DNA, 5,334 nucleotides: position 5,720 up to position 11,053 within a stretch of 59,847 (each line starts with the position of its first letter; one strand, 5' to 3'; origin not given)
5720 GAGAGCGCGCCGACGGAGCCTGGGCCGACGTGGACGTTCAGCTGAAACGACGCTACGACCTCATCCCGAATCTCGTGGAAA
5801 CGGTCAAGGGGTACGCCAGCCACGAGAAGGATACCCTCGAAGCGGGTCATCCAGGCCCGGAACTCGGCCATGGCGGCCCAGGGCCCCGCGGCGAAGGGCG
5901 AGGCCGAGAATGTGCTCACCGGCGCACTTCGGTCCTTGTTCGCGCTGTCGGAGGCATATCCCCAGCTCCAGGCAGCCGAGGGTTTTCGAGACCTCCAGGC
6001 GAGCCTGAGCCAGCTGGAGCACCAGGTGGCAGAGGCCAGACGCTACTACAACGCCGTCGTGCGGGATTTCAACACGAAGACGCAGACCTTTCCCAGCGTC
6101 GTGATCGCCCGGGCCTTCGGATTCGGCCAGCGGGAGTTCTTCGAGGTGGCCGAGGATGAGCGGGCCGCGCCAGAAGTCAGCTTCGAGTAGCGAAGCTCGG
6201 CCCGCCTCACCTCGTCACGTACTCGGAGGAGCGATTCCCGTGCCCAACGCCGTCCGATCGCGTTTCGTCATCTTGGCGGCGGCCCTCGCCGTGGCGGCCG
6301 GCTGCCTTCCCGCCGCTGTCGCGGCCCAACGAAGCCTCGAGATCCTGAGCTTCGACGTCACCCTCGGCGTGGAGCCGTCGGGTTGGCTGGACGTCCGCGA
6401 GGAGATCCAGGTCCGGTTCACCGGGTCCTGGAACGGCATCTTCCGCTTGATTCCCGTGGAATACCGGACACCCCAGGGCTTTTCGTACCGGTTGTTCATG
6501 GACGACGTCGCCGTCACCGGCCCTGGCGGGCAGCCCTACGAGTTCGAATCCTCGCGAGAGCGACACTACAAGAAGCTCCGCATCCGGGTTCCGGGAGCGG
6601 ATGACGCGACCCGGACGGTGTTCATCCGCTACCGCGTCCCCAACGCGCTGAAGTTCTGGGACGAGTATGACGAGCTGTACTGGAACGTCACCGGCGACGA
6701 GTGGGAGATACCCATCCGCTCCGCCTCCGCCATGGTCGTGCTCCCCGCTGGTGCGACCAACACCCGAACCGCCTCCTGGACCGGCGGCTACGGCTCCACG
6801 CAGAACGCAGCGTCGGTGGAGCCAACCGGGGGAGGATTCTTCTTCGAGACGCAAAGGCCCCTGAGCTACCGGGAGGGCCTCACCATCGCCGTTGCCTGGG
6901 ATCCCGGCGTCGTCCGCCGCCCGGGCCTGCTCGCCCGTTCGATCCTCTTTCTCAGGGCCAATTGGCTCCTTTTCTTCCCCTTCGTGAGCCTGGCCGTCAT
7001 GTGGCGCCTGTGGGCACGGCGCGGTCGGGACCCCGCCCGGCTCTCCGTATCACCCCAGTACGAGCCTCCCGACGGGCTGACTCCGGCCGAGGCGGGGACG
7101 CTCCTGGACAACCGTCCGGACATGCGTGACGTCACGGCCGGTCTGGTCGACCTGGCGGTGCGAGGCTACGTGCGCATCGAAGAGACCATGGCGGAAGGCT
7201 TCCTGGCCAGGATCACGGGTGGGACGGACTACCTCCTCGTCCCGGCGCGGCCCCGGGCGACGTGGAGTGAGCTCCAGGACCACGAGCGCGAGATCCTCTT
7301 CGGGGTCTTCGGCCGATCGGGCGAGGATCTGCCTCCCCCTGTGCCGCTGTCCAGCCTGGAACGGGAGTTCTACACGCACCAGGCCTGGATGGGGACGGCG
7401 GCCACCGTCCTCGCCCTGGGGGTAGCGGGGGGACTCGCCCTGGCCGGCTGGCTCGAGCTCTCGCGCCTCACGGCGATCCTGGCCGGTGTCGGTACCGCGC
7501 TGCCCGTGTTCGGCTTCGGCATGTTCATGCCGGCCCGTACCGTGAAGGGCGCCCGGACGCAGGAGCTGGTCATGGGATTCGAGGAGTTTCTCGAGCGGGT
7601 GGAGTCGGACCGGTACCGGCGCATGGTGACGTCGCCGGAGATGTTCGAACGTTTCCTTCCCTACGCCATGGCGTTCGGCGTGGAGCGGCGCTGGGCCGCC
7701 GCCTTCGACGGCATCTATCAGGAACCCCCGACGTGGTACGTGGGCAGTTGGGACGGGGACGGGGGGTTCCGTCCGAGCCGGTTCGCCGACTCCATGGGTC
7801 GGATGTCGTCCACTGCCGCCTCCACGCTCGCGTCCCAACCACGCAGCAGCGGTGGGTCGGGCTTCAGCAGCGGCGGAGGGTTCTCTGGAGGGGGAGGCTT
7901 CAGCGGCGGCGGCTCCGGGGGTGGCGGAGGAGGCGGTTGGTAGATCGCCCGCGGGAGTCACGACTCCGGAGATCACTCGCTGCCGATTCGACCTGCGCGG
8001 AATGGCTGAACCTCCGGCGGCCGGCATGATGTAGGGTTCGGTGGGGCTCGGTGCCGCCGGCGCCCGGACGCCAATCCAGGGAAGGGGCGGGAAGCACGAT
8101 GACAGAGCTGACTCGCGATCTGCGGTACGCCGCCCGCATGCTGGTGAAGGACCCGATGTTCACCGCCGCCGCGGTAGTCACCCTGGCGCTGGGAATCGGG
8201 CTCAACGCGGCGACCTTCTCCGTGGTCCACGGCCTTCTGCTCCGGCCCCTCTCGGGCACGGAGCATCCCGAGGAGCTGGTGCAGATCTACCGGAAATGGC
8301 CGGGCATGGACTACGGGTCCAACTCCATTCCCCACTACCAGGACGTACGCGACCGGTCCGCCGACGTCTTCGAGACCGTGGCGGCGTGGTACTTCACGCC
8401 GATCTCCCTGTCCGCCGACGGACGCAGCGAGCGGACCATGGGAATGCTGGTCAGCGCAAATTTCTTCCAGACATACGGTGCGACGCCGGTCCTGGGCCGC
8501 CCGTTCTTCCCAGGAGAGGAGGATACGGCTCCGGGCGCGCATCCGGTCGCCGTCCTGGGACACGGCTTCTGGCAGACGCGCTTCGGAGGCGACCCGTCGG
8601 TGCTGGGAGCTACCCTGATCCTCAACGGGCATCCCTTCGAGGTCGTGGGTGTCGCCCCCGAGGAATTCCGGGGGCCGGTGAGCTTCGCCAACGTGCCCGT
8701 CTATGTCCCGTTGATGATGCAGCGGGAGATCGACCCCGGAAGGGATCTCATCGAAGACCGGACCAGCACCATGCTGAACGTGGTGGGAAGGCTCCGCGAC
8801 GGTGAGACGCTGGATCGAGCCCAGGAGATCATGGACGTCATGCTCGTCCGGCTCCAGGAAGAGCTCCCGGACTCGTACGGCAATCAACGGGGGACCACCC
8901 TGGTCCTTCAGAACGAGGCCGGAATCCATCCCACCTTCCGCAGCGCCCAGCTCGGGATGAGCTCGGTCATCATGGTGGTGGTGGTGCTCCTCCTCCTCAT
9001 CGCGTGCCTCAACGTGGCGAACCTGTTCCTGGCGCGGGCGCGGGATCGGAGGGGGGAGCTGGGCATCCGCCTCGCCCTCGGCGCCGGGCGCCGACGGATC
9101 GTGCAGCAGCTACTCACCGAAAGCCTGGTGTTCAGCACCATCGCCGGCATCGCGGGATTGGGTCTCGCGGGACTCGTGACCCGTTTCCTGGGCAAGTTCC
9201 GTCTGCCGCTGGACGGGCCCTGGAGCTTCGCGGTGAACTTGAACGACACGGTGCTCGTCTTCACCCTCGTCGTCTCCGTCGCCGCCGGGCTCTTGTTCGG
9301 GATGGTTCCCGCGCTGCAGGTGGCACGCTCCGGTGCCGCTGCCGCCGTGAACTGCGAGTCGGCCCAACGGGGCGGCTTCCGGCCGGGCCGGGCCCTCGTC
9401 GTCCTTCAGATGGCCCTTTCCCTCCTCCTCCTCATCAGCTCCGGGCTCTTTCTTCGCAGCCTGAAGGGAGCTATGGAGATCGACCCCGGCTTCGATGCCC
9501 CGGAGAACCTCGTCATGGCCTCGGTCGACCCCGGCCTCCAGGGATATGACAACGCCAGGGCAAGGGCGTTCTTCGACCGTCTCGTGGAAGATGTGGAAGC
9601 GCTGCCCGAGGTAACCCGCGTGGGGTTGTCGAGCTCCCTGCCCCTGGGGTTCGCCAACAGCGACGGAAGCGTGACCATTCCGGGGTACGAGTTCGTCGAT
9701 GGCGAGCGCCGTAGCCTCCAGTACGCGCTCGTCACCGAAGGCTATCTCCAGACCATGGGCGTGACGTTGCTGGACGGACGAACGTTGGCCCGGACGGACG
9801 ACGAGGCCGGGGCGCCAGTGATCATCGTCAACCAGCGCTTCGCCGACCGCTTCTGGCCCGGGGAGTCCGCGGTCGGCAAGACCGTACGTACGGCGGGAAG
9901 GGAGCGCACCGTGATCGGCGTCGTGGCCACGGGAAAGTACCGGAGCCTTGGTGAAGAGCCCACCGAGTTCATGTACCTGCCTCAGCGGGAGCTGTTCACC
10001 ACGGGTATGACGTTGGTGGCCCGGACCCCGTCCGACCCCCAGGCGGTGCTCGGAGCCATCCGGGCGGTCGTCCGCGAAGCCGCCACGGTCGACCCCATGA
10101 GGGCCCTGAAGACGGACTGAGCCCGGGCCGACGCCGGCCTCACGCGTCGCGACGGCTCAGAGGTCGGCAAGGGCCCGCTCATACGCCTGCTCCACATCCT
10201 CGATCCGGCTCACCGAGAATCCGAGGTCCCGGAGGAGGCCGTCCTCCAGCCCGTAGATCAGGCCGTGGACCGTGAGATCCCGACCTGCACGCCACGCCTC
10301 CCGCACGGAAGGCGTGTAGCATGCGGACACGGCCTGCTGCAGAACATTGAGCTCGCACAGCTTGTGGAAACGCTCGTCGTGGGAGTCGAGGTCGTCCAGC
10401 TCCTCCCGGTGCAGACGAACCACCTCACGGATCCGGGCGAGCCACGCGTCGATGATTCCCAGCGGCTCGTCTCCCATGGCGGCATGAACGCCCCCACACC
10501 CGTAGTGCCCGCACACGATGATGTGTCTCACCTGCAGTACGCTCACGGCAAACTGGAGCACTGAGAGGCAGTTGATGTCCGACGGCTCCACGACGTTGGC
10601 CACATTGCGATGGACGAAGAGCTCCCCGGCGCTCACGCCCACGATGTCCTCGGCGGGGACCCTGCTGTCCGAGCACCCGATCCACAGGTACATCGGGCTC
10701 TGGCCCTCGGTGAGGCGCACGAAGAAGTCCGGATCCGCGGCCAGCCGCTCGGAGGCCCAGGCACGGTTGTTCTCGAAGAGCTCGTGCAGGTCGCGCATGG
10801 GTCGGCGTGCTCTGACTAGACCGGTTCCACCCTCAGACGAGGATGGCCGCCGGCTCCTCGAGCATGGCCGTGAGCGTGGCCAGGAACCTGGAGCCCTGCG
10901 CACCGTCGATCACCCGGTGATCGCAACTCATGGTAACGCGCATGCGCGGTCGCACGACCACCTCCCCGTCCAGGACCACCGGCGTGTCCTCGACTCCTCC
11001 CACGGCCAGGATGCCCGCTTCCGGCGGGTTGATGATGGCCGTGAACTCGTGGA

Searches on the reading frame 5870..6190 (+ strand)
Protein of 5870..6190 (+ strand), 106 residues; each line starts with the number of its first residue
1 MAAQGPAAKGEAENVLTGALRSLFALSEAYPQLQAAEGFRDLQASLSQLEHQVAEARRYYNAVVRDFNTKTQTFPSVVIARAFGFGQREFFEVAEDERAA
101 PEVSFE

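Call 55: search_protein_families(library=pfam, max_evalue=0.0001, proteins=[window:5870-6190:+])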
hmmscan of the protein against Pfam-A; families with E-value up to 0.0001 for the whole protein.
window:5870-6190:+ (106 aa): 1 family
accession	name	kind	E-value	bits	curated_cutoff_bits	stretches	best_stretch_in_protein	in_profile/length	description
PF04011.17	LemA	-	3.9e-34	118.1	26.2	1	3-105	47-149/149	LemA family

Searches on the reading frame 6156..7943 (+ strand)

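Call 55: search_protein_families(library=pfam, max_evalue=0.0001, proteins=[window:6156-7943:+])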
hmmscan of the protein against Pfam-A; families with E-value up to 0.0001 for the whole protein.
window:6156-7943:+ (595 aa): 2 families
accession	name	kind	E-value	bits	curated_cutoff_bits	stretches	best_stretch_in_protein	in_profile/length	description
PF20990.2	DUF2207_C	-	1.4e-29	104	33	2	415-517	144-247/247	Predicted membrane protein (DUF2207) C-terminal domain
PF09972.14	DUF2207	-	3.6e-29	102.6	24.4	1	62-248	1-172/172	Predicted membrane protein (DUF2207) N-terminal domain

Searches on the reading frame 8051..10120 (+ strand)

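Call 55: search_protein_families(library=pfam, max_evalue=0.0001, proteins=[window:8051-10120:+])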
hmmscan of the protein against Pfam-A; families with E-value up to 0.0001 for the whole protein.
window:8051-10120:+ (689 aa): 2 families
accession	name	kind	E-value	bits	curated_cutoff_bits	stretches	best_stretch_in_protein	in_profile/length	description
PF12704.14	MacB_PCD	-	2.1e-44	152.7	27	2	38-260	1-203/207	MacB-like periplasmic core domain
PF02687.27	FtsX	-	6.4e-16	58.9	25.5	1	308-426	1-117/120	FtsX-like permease C-terminal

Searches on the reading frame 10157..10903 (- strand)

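Call 55: search_protein_families(library=pfam, max_evalue=0.0001, proteins=[window:10157-10903:-])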
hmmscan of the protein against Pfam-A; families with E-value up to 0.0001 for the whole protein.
window:10157-10903:- (248 aa): 1 family
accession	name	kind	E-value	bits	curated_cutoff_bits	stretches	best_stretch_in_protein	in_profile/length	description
PF00484.24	Pro_CA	-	3.6e-50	170.7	25.7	1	72-223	1-155/156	Carbonic anhydrase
